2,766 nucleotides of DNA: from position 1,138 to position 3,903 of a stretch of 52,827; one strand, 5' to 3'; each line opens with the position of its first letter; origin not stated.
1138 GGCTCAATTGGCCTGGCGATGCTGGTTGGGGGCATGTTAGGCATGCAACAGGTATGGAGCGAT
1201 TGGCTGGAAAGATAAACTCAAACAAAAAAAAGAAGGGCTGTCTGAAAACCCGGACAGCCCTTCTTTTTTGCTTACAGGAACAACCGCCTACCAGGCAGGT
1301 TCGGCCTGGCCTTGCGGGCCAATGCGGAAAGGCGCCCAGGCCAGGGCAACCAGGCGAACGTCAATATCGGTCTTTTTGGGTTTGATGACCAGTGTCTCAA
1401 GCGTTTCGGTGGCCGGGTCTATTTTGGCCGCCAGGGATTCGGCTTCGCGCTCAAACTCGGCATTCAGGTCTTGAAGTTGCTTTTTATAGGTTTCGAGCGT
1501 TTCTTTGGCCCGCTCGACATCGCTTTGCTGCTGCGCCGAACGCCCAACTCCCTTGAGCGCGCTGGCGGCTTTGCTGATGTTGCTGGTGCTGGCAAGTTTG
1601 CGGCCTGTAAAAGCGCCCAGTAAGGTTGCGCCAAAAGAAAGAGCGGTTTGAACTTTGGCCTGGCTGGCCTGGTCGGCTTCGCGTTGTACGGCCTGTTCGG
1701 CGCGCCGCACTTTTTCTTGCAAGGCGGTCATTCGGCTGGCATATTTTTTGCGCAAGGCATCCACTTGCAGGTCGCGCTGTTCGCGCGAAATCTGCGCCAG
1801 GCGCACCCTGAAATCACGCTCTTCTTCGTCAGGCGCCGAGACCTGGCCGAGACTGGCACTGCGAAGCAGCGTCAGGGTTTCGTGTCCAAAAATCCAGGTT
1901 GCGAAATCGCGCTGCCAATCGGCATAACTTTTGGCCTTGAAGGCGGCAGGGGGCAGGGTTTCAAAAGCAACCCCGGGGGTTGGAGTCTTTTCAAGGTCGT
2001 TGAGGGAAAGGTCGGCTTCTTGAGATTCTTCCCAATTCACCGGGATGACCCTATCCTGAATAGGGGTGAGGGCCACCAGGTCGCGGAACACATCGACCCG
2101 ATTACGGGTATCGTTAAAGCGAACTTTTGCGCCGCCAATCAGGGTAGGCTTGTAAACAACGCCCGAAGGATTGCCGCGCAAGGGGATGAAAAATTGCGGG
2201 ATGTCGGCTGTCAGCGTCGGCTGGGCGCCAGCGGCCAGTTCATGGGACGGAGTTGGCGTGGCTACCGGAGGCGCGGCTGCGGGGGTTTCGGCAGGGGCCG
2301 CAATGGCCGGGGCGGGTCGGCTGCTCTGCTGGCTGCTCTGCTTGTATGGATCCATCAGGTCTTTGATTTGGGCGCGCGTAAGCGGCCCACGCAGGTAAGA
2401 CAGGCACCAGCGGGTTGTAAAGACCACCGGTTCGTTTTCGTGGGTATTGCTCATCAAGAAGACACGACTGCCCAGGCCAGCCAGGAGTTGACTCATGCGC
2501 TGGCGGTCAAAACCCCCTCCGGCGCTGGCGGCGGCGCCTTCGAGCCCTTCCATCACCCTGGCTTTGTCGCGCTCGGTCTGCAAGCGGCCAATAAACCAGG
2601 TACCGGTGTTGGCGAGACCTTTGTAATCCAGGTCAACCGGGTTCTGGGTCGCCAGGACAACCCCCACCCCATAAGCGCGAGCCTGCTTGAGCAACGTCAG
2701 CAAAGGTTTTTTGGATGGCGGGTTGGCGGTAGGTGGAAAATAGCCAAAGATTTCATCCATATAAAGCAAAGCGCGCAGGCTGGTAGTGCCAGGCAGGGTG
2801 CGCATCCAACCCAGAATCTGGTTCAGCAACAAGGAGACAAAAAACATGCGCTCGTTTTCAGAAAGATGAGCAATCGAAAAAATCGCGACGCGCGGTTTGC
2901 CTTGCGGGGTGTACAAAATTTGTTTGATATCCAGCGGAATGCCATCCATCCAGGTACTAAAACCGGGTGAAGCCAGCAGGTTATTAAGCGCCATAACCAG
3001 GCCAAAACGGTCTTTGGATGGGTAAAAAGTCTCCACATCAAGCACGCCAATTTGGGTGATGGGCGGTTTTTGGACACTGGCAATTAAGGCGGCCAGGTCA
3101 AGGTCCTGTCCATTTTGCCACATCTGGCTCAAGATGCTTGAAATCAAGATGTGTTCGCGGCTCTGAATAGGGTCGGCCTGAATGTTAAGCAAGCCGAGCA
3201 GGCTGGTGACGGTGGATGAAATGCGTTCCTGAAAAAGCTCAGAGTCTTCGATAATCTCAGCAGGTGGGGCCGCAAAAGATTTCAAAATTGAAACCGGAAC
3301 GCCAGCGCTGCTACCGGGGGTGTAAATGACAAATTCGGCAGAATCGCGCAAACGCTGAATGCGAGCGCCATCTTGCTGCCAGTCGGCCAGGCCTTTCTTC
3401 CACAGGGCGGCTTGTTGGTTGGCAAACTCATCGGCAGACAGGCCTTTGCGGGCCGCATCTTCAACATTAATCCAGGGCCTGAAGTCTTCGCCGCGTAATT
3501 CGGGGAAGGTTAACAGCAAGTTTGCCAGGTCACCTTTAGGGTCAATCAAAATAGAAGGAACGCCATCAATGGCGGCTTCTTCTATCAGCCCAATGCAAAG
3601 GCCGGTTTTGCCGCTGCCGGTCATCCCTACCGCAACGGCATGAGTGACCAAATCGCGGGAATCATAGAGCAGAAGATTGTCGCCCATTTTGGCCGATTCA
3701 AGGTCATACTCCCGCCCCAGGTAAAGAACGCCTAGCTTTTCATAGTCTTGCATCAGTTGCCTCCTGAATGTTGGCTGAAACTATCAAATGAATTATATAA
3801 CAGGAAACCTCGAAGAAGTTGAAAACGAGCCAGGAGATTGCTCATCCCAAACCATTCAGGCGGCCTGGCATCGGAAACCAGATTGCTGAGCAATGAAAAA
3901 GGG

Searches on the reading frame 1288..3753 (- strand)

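Call 17: search_protein_families(library=pfam, proteins=[window:1288-3753:-], max_evalue=0.001)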
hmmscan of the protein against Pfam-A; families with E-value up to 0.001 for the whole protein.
window:1288-3753:- (821 aa): 2 families
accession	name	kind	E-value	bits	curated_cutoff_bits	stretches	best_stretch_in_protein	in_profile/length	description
PF01935.23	DUF87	-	3.4e-05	24.5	23.2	1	34-97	20-69/220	Helicase HerA, central domain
PF05872.18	HerA_C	-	7e-05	22.1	22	0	273-385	201-315/502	Helicase HerA-like C-terminal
